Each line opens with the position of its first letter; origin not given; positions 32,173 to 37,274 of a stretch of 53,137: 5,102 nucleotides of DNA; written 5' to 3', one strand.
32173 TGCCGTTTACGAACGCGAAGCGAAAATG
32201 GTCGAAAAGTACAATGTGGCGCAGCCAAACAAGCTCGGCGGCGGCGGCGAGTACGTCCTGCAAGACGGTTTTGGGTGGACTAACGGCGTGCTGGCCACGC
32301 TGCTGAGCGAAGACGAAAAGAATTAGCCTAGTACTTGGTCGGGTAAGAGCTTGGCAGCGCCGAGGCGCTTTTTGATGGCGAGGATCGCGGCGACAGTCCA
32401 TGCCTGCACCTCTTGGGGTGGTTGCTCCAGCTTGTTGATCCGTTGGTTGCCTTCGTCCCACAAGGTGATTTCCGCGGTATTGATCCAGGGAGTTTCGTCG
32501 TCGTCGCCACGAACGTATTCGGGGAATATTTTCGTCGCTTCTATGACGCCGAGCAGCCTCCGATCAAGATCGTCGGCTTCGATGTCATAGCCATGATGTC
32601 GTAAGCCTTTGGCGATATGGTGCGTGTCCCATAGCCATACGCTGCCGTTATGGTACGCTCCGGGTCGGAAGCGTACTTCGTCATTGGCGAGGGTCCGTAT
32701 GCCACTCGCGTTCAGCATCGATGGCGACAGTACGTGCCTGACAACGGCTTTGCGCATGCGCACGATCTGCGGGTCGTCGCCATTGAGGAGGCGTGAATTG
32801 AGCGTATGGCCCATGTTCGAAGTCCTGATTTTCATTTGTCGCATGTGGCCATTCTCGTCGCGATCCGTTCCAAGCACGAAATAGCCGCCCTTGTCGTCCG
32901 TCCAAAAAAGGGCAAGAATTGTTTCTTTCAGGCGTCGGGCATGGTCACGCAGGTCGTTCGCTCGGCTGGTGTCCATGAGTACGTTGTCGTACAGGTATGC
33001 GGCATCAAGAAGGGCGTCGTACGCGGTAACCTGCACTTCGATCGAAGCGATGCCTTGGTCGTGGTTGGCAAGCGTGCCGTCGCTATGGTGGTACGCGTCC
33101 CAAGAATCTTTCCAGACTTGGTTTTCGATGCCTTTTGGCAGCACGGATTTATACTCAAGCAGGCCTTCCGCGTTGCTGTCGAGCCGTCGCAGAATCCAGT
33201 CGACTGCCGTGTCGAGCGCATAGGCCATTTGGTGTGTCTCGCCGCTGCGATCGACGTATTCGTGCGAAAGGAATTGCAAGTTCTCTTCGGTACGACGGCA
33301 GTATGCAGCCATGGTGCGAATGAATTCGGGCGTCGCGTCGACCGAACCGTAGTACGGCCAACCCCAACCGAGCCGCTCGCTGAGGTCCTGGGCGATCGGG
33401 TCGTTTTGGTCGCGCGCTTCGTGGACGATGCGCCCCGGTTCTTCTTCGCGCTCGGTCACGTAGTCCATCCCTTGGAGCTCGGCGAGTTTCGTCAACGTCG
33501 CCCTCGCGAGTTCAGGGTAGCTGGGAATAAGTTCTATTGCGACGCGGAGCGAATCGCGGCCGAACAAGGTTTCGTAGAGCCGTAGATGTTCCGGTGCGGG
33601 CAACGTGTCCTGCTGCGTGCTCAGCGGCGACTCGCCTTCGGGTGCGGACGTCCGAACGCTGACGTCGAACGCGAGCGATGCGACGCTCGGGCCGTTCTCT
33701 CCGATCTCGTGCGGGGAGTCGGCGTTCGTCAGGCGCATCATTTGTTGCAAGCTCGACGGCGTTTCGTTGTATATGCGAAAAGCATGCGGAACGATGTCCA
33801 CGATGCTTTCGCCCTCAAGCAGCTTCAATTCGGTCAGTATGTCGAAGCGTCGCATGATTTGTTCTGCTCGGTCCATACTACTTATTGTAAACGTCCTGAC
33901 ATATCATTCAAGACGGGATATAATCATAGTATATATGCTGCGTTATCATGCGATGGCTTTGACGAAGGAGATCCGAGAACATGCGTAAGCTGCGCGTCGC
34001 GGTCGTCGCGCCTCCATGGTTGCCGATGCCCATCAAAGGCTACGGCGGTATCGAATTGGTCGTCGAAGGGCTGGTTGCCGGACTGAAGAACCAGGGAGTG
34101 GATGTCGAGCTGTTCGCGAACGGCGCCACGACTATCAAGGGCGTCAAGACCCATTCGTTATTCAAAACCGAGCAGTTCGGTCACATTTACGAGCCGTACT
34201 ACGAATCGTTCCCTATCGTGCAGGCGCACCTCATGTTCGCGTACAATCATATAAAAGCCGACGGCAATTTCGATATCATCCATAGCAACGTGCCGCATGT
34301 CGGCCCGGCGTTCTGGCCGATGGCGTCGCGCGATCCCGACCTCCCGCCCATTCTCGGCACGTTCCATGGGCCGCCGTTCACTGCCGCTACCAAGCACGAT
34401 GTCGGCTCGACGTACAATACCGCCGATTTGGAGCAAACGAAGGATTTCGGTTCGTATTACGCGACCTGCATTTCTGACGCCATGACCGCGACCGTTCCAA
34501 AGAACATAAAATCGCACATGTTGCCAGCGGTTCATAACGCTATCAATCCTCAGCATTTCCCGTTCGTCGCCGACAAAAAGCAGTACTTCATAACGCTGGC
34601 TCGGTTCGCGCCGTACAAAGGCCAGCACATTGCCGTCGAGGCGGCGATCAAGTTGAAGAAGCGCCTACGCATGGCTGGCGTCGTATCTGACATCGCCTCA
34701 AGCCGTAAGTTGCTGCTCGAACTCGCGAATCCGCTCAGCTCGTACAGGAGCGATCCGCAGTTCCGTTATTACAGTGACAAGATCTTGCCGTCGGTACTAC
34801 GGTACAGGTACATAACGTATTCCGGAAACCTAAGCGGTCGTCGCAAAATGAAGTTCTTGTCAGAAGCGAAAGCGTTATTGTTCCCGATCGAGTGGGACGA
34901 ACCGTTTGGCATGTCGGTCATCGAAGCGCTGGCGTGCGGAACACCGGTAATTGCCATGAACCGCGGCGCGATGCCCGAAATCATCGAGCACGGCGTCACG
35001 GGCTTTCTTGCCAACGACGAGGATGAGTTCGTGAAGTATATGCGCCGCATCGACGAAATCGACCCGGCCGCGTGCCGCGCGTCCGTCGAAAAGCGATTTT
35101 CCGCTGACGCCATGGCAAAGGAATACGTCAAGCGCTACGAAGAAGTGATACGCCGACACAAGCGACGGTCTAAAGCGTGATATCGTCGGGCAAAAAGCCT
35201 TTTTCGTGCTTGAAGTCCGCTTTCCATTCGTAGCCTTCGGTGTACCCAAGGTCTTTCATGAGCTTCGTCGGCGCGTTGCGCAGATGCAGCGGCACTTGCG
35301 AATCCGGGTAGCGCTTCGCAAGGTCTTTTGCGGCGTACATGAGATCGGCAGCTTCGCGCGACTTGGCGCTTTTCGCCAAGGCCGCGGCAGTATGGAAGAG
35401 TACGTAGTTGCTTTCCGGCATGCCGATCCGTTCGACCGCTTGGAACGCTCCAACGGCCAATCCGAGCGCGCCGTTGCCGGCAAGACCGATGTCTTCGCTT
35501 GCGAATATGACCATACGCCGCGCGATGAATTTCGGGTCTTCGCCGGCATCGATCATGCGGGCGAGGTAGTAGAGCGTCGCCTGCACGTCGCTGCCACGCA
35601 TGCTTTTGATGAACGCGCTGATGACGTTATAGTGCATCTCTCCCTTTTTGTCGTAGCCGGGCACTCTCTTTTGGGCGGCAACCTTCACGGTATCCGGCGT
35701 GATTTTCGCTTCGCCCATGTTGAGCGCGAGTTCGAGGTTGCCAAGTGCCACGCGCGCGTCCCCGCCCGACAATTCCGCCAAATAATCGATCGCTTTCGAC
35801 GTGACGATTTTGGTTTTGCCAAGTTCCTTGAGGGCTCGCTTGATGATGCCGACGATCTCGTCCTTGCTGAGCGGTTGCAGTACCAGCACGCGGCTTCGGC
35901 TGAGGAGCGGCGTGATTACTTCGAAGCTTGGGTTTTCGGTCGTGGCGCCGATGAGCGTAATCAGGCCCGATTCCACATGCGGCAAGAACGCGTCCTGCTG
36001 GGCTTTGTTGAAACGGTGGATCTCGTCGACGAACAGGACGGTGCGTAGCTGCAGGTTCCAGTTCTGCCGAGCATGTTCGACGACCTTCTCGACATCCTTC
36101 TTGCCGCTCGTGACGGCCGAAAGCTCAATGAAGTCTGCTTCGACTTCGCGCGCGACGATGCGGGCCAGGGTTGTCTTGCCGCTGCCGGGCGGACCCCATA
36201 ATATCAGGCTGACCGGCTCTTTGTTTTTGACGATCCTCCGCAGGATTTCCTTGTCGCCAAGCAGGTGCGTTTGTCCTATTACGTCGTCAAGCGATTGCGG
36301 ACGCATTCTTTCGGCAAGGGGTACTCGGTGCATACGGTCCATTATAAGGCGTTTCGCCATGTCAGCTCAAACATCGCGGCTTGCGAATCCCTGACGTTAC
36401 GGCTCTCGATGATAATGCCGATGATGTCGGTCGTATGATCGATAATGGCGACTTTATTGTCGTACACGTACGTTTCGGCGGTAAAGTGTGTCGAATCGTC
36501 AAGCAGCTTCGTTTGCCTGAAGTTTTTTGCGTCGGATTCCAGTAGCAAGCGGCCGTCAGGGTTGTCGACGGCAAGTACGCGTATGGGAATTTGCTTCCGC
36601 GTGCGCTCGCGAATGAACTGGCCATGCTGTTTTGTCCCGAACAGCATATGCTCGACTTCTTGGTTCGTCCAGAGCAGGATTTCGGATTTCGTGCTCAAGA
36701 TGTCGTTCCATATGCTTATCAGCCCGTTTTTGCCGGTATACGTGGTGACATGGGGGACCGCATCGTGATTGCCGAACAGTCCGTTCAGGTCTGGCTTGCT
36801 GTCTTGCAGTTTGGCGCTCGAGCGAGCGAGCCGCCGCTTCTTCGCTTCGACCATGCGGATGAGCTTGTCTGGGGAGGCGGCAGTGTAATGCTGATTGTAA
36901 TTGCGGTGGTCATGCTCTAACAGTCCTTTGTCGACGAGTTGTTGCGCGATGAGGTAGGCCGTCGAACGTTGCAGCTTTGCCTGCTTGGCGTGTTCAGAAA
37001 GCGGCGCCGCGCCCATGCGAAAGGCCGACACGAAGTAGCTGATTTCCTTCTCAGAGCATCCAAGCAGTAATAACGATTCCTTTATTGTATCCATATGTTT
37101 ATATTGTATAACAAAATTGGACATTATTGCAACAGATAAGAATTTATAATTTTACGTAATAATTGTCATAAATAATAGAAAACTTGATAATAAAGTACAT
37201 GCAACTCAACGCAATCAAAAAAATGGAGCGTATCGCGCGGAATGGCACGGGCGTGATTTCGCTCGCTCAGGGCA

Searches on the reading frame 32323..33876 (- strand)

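Call 6: search_protein_families(library=pfam, max_evalue=0.001, proteins=[window:32323-33876:-])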
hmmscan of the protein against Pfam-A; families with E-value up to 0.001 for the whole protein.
window:32323-33876:- (517 aa): 2 families
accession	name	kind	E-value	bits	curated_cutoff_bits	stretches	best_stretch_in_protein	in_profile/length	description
PF22422.2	MGH1-like_GH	-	7e-13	49.3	27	1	215-461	117-346/356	Mannosylglycerate hydrolase MGH1-like glycoside hydrolase domain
PF06202.20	GDE_C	-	1.5e-06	27.9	21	1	174-499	75-366/367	Amylo-alpha-1,6-glucosidase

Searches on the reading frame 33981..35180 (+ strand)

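Call 6: search_protein_families(library=pfam, max_evalue=0.001, proteins=[window:33981-35180:+])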
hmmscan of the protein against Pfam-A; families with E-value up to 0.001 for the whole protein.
window:33981-35180:+ (399 aa): 6 families
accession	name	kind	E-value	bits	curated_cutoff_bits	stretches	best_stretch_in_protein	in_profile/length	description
PF00534.26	Glycos_transf_1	-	3.9e-23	82.3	26.4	1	197-357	12-155/172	Glycosyl transferases group 1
PF13692.12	Glyco_trans_1_4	-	1.2e-17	64.9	27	1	202-356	3-138/142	Glycosyl transferases group 1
PF13439.12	Glyco_transf_4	-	3.7e-08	34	28.5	1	21-133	1-108/170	Glycosyltransferase Family 4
PF13524.12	Glyco_trans_1_2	-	2.9e-05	24.5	25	1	274-368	23-121/144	Glycosyl transferase-like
PF13579.12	Glyco_trans_4_4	-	5.7e-05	23.9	29.7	1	22-134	1-107/158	Glycosyl transferase 4-like domain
PF20706.3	GT4-conflict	-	0.00049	19.6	26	0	190-382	189-364/385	Family 4 Glycosyltransferase in conflict systems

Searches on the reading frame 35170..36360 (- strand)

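Call 6: search_protein_families(library=pfam, max_evalue=0.001, proteins=[window:35170-36360:-])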
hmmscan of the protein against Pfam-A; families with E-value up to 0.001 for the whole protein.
window:35170-36360:- (396 aa): 17 families
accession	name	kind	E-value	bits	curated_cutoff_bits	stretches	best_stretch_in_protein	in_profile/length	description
PF12002.13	MgsA_C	-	1.7e-45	155.4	27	1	256-387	1-135/167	MgsA AAA+ ATPase C terminal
PF16193.11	AAA_assoc_2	-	4e-23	81.9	34.3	1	186-255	7-81/81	AAA C-terminal domain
PF00004.35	AAA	-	3e-17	63.7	21.2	1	52-157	1-124/131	ATPase family associated with various cellular activities (AAA)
PF05496.18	RuvB_N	-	7.4e-17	62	27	1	19-136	1-115/159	Holliday junction DNA helicase RuvB P-loop domain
PF13401.12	AAA_22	-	3.9e-06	27.6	27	0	51-77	7-36/130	AAA domain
PF13191.12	AAA_16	-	5.3e-06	27.5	32.6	1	44-76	19-51/167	AAA ATPase domain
PF20720.3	nSTAND3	-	9.6e-06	25.8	27.2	1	51-114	19-74/155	Novel STAND NTPase 3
PF13173.12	AAA_14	-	1.1e-05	25.9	27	1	52-169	5-128/129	AAA domain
PF01078.27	Mg_chelatase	-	2.9e-05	24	20.3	0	51-88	24-65/207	Magnesium chelatase, subunit ChlI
PF00005.33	ABC_tran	-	7.4e-05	23.8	25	1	52-203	14-115/137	ABC transporter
PF07728.20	AAA_5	-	0.00013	22.4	22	0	52-126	2-87/139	AAA domain (dynein-related subfamily)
PF05673.19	DUF815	-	0.00014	21.6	23.8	1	19-119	25-120/249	Protein of unknown function (DUF815)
PF22703.2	Cdc6_lid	-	0.00017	21.8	27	0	184-229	15-67/68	Cdc6 AAA+ ATPase-type lid domain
PF06414.18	Zeta_toxin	-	0.00028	20.8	22.3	1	43-74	10-43/199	Zeta toxin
PF00158.32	Sigma54_activat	-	0.00036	20.7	20.2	0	107-143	95-131/168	Sigma-54 interaction domain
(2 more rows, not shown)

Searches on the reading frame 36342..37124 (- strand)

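Call 6: search_protein_families(library=pfam, max_evalue=0.001, proteins=[window:36342-37124:-])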
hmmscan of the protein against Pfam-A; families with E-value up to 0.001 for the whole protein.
window:36342-37124:- (260 aa): 1 family
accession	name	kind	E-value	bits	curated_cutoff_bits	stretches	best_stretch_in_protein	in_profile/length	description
PF01978.25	TrmB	-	3.5e-05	24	25.6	1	21-85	4-67/68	Sugar-specific transcriptional regulator TrmB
